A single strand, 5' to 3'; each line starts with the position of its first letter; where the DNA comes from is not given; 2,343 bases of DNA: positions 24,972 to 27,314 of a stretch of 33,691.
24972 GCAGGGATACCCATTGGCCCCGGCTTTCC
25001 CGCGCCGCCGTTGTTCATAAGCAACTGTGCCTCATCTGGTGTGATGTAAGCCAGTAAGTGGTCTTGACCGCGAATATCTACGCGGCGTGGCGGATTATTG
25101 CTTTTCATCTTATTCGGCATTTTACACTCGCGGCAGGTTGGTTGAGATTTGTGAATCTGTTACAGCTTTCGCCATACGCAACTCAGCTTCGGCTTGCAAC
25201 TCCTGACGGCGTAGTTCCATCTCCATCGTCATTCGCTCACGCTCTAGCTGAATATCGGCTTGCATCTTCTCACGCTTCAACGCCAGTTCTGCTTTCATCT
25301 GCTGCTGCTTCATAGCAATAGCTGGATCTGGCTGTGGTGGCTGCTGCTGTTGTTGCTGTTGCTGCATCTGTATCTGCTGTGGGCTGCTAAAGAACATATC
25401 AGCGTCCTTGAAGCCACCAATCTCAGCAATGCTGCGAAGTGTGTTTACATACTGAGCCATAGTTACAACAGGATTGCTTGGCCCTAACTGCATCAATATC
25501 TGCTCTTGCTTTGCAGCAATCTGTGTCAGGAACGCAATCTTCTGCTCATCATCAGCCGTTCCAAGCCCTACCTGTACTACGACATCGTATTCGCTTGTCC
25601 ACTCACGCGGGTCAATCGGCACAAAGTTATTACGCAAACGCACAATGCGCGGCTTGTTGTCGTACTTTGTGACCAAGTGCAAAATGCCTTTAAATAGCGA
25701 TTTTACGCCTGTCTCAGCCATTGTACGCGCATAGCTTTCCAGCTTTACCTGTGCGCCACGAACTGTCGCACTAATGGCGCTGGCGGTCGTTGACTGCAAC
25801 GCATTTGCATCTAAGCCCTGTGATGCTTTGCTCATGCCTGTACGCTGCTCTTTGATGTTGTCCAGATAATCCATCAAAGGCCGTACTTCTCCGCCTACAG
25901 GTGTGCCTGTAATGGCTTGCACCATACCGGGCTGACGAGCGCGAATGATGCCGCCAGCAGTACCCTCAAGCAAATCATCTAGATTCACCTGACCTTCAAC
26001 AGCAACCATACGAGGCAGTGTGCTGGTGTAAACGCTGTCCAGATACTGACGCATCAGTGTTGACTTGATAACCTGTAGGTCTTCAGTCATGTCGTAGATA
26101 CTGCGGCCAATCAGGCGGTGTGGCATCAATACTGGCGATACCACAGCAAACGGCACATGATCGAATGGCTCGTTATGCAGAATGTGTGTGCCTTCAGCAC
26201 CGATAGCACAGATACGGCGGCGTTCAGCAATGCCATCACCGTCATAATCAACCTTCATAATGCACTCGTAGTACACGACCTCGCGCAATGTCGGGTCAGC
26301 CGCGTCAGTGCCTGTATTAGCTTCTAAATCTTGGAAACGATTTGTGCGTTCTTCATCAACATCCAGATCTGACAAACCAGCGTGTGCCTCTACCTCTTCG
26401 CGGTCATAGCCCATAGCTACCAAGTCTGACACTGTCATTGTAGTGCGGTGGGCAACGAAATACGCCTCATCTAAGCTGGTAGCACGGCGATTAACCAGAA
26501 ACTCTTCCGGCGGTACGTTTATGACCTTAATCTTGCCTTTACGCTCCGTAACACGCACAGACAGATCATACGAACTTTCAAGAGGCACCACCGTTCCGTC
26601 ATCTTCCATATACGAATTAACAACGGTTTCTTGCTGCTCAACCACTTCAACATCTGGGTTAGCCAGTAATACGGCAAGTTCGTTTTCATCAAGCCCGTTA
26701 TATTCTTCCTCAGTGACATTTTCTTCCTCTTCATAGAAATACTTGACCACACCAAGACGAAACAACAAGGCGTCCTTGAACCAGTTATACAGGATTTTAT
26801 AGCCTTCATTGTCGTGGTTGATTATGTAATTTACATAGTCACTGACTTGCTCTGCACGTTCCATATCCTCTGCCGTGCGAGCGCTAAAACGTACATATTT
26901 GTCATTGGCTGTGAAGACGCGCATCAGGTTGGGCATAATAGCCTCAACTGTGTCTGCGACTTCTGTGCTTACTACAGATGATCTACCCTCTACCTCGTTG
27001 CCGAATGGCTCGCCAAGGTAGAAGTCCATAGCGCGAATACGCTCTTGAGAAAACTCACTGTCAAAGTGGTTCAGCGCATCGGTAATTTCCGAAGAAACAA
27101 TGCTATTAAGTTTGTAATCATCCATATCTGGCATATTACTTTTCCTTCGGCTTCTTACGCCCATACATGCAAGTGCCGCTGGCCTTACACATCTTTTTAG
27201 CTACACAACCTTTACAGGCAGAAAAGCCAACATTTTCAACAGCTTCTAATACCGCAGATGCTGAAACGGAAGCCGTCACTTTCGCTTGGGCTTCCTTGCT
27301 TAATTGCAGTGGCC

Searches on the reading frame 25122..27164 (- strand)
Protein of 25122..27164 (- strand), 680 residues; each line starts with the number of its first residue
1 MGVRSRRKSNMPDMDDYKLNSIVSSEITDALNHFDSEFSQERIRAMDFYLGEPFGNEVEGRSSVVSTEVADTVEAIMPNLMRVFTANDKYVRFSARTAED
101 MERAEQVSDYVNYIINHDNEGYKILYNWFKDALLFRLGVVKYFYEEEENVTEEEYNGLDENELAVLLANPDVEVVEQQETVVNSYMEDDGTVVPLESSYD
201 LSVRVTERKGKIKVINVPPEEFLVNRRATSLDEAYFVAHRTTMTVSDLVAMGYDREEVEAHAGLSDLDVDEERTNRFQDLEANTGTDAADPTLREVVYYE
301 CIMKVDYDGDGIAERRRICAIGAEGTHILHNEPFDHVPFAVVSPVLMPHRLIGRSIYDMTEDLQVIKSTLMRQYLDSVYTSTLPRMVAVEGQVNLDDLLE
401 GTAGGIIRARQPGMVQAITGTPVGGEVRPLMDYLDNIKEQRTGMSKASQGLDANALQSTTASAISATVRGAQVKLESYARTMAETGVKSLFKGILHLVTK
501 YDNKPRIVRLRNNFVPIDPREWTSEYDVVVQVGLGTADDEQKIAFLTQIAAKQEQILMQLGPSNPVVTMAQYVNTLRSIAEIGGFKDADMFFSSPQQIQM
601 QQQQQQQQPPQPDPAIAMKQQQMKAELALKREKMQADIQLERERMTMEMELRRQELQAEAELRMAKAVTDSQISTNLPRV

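Call 8: search_protein_families(library=pfam, proteins=[window:25122-27164:-], max_evalue=0.01)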
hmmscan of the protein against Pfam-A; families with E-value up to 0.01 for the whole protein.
window:25122-27164:- (680 aa): 2 families
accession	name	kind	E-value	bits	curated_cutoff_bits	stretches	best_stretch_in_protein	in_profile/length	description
PF23899.1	SU10_portal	-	1.1e-204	681.8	30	1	21-625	3-583/593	Phage SU10 portal protein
PF16510.12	P22_portal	-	0.00077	18.5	26.1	1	430-626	377-590/594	Phage P22-like portal protein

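Call 27: find_related_loci(query=window:25122-27164:-, collection=viral_contigs, flank=10000)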
Query window:25122-27164:- (680 aa) in viral_contigs; peptide patterns used: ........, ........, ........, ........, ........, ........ (x = any residue, [..] = any of these).
599 stretches matched a pattern (row limit reached: there are more); 169 encode a relative of the query (tblastn E <= 1e-3); the best 80 are kept; 80 distinct loci.
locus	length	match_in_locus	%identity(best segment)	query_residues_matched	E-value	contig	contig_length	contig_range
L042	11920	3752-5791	99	1-680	0e+0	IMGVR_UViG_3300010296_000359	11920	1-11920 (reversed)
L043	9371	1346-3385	98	1-680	0e+0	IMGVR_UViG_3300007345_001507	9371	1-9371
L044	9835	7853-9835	98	1-661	0e+0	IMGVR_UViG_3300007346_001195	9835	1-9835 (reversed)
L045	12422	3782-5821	95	1-680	0e+0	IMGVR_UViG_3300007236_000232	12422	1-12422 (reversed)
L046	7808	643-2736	88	1-680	0e+0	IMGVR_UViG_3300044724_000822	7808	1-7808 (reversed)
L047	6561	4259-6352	88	1-680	0e+0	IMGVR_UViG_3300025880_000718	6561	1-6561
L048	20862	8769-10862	87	1-680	0e+0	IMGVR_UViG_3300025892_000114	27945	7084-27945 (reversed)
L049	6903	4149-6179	89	4-680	0e+0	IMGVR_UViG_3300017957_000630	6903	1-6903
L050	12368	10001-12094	86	1-680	0e+0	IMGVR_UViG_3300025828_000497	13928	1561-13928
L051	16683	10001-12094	88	1-680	0e+0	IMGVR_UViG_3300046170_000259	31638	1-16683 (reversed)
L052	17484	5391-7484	87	1-680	0e+0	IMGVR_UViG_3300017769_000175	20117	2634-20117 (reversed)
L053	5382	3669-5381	100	1-571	0e+0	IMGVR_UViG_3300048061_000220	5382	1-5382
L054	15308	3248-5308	83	5-680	0e+0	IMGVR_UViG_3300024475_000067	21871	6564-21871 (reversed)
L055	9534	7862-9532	100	1-557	0e+0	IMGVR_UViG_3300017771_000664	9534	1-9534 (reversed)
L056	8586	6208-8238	83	1-679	0e+0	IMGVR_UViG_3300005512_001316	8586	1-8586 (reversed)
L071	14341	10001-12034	73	11-679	0e+0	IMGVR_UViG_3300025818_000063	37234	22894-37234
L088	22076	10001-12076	71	3-679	0e+0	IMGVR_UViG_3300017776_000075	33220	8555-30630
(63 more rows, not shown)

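Call 39: search_protein_families(library=pfam, proteins=[L071:4801-5280:+, L071:5494-6906:+, L071:6903-9185:+, L071:4188-4460:+, L071:3234-3941:+], max_evalue=0.01)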
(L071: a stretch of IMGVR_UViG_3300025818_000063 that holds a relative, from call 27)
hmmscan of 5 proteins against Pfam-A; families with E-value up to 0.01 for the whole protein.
L071:4801-5280:+ (159 aa): 1 family
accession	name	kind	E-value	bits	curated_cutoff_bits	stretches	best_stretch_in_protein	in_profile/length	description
PF20901.3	Sf6_terminase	-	4.2e-22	78.6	27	1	7-111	2-106/106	Bacteriophage Sf6, terminase small subunit-like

L071:5494-6906:+ (470 aa): 1 family
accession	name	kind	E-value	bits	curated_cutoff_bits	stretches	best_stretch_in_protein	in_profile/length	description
PF04466.19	Terminase_3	-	6e-05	23.1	23.2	1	56-244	10-201/201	Phage terminase large subunit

L071:6903-9185:+ (760 aa): 0 families

L071:4188-4460:+ (90 aa): 0 families

L071:3234-3941:+ (235 aa): 0 families

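Call 44: search_dna_similar(query=window:25122-27164:-, collection=phages, mode=protein, max_rows=25)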
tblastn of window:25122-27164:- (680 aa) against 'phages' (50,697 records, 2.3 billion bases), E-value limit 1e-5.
Records with a match: 301; places in all: 303; records where one place covers at least 80% of the query: 250.
Best place of each record, by identity: 60-80% 1; <60% 300.
By first word of the organism name: Pseudomonas 105; Escherichia 94; Vibrio 20; Aeromonas 11; Proteus 8; Sulfitobacter 7; Cronobacter 7; Salmonella 7; Caudoviricetes 6; Rhizobium 5; and 19 more.
By host as written in the record: Escherichia coli 52; Pseudomonas aeruginosa 39; - 25; Pseudomonas aeruginosa PAO1 16; Aeromonas hydrophila 9; Pseudomonas sp. 7; Vibrio parahaemolyticus 7; Sulfitobacter sp. CB2047 6; and 88 more.
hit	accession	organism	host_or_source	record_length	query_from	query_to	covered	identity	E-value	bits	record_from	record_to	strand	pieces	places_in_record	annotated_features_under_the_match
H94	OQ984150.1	Phage C72C1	-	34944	5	679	99%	79.0%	0e+0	1026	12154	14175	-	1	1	portal protein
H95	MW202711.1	Caudoviricetes sp.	Manatee Spring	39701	13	638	92%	44.3%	1e-158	512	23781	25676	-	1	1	head to tail connecting protein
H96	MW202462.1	Caudoviricetes sp.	Manatee Spring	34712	7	666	97%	41.8%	4e-148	482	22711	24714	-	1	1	head to tail connecting protein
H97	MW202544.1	Bacteriophage sp.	Manatee Spring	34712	7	666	97%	41.8%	4e-148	482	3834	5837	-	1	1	head to tail connecting protein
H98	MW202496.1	Caudoviricetes sp.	Manatee Spring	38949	13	638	92%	42.4%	1e-151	492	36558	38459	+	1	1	head to tail connecting protein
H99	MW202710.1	Caudoviricetes sp.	Manatee Spring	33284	14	673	97%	39.7%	1e-141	463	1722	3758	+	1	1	head to tail connecting protein | sip4 zipper protein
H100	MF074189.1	Sinorhizobium phage phiM5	Sinorhizobium meliloti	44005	14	634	91%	41.8%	4e-139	456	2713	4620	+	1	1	portal protein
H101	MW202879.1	Caudoviricetes sp.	Manatee Spring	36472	12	594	86%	44.5%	7e-157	507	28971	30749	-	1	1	head to tail connecting protein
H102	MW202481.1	Caudoviricetes sp.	Manatee Spring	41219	14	593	85%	43.4%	2e-146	477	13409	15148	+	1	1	head to tail connecting protein | large subunit terminase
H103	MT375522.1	Methylophilales phage Venkman EXVC282S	Methylophilales bacterium H5P1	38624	15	592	85%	42.5%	1e-145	474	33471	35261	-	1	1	portal protein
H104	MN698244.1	Pelagibacter phage HTVC106P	Candidatus Pelagibacter sp. HTCC7211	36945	13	592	85%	41.2%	2e-140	459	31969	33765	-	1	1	hypothetical protein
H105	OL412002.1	Pseudomonas phage BroderSalsa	Pseudomonas sp. ERG2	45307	8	675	98%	33.0%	1e-103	353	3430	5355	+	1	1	portal protein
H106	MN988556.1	Rhizobium phage RHph_I1_23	Rhizobium phaseoli I1_23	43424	1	673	99%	32.0%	4e-83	293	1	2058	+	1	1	portal protein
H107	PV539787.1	Pseudomonas phage phPSJM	Pseudomonas aeruginosa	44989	5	594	87%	36.5%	3e-107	363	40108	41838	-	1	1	portal protein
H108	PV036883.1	Pseudomonas phage WRAIR_EPa87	Pseudomonas aeruginosa strain MRSN8130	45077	5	594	87%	36.5%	3e-107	363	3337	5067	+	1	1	portal protein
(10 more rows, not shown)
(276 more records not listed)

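Call 51: find_related_loci(query=A1, collection=genome_contigs, flank=10000)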
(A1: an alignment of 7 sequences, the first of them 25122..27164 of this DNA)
Query A1 (680 aa) in genome_contigs; peptide patterns used: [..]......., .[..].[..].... (x = any residue, [..] = any of these).
600 stretches matched a pattern (row limit reached: there are more); 29 encode a relative of the query (tblastn E <= 1e-3); 29 distinct loci.
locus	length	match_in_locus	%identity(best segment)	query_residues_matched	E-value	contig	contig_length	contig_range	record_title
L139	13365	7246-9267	50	13-679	0e+0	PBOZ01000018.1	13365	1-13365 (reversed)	MAG: Rickettsiales bacterium isolate RS378 TaraRedSea_contig_9236, whole genome shotgun sequence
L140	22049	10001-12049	38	10-662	7e-155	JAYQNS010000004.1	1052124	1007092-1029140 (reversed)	MAG: Candidatus Salivita marina isolate SD4486_NP_maxbin_bins.tsv.074 contig_7678_pilon, whole genome shotgun sequence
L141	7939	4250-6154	36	11-661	1e-126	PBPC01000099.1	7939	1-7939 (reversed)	MAG: Gemmatimonadetes bacterium isolate RS373 TaraRedSea_contig_208097, whole genome shotgun sequence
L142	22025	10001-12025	35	18-680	2e-120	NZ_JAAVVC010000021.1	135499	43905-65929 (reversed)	Pseudomonas sp. dw_612 21, whole genome shotgun sequence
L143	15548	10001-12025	34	5-677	1e-112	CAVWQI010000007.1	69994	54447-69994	MAG: uncultured Gemmatimonadaceae bacterium isolate MFD04967.bin.1.127 genome assembly, contig: contig_62393, whole geno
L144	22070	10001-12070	34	11-680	1e-101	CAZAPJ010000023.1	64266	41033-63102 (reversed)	MAG TPA_asm: uncultured Hydrogenophaga sp. isolate binchicken_co179_40 genome assembly, contig: NODE_1524_length_64266_c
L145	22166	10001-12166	32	14-679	1e-101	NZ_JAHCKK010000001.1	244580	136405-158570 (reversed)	MAG: Hydrogenophaga sp. isolate TGS_PRO27 PRO27_1, whole genome shotgun sequence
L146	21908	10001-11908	32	15-668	2e-101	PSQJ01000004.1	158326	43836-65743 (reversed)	MAG: Candidatus Liberibacter europaeus isolate ASNZ1 CLeu_NZ1_04, whole genome shotgun sequence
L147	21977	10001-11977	33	14-674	1e-98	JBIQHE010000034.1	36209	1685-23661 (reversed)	MAG: Sphingomonadales bacterium isolate mag.37d NODE_611_length_36209, whole genome shotgun sequence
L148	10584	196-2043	33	14-634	5e-99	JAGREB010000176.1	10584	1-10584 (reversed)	MAG: Rhodobacteraceae bacterium isolate HKST-UBA118 2011-04-20_1_(paired)_contig_144391, whole genome shotgun sequence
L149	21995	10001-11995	38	9-663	3e-131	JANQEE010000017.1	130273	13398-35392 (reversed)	MAG: Minwuiaceae bacterium isolate PL23a_bin.115 k99_3866110, whole genome shotgun sequence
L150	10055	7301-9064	34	41-636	1e-96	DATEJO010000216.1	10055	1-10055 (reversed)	MAG TPA_asm: Candidatus Sulfotelmatobacter sp. isolate SMAG_U8866 k141_1272902, whole genome shotgun sequence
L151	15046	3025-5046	34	11-672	4e-96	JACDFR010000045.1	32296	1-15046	MAG: Ramlibacter sp. isolate MGR_bin391 SD2906_NODE_88_length_32296_cov_2.469893, whole genome shotgun sequence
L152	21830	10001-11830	32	7-592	2e-92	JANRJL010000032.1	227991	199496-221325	MAG: Rhodospirillaceae bacterium isolate bins.465 k141_2924648, whole genome shotgun sequence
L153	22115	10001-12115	31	9-674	7e-92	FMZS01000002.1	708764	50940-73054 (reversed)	Massilia sp. PDC64 genome assembly, contig: Ga0115468_102, whole genome shotgun sequence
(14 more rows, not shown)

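Call 87: search_protein_families(library=phrogs, proteins=[L088:43-486:+, L088:519-1166:+, L088:1174-3078:+, L088:3211-3795:+, L088:3795-4013:+, L088:4167-4436:+, L088:4619-5155:+, L088:5357-6757:+], max_evalue=0.001)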
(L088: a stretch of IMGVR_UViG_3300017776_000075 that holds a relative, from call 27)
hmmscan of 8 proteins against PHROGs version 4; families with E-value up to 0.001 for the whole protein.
L088:43-486:+ (147 aa): 1 family
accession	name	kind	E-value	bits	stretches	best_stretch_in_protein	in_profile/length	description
phrog_7141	-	unknown function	3.9e-19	70.1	1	6-143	2-139/140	-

L088:519-1166:+ (215 aa): 1 family
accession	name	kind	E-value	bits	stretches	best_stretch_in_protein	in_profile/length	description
phrog_9528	-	DNA, RNA and nucleotide metabolism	3.9e-05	24.5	0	33-194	41-217/339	nucleotidyltransferase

L088:1174-3078:+ (634 aa): 16 families
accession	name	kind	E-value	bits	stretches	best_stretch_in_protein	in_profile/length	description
phrog_906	-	DNA, RNA and nucleotide metabolism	2.5e-56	193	1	301-552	498-758/872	DNA polymerase/primase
phrog_2850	-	unknown function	7.8e-49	167.8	1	321-539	147-366/465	-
phrog_239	-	DNA, RNA and nucleotide metabolism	3.4e-34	119.9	1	112-522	141-576/801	DNA primase/helicase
phrog_6012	-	DNA, RNA and nucleotide metabolism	2.2e-27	97.4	1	286-528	98-349/447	DNA helicase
phrog_3228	-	DNA, RNA and nucleotide metabolism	1.1e-17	64.6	1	341-509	379-557/766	replicative helicase-primase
phrog_3123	-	unknown function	8.1e-17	62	1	292-505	301-535/583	-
phrog_6088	-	DNA, RNA and nucleotide metabolism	5.5e-15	55.8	1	147-281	169-298/772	DNA primase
phrog_2597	-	DNA, RNA and nucleotide metabolism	6.3e-14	52.4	1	331-489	362-521/747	DNA primase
phrog_849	-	DNA, RNA and nucleotide metabolism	2.1e-08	34.5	1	169-304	233-362/435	DNA primase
phrog_1284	-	unknown function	3.9e-08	34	1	332-414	31-110/306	-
phrog_47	-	DNA, RNA and nucleotide metabolism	3.8e-07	30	1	149-275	218-330/947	DNA primase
phrog_25693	-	unknown function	3.8e-06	26.8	1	317-505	35-237/405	-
phrog_6357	-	unknown function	7.3e-06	26.5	1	331-511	26-192/321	-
phrog_26824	-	unknown function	1.3e-05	24.5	1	162-276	164-281/868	-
phrog_4762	-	unknown function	0.00046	19.3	1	147-227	68-150/822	-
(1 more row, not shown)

L088:3211-3795:+ (194 aa): 0 families

L088:3795-4013:+ (72 aa): 0 families

L088:4167-4436:+ (89 aa): 6 families
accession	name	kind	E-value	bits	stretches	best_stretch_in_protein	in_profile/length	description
phrog_474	-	other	2.7e-31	110.5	1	1-84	127-210/274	phosphofructokinase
phrog_1167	-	other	3.2e-24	87.1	1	5-85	5-85/169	phosphofructokinase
phrog_6328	-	unknown function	9.9e-19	69.5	1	2-81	158-238/249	-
phrog_6342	-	unknown function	2.2e-12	48.6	1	3-86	51-134/236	-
phrog_1597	-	unknown function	9.9e-11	43.4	1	15-83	110-178/189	-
phrog_18396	-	unknown function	4.6e-08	34.4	1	2-86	156-246/248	-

L088:4619-5155:+ (178 aa): 1 family
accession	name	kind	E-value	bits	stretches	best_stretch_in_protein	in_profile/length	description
phrog_1482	-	head and packaging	3e-28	99.3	1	13-126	15-128/147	terminase small subunit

L088:5357-6757:+ (466 aa): 4 families
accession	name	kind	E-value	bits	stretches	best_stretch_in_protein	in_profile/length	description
phrog_5902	-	unknown function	1.4e-61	209.8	1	8-315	12-329/359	-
phrog_2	-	head and packaging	1e-53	184.3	1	27-440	263-591/807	terminase large subunit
phrog_7579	-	head and packaging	0.00062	20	1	138-265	104-236/239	terminase large subunit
phrog_20197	-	unknown function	0.00063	20.7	0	12-96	16-101/158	-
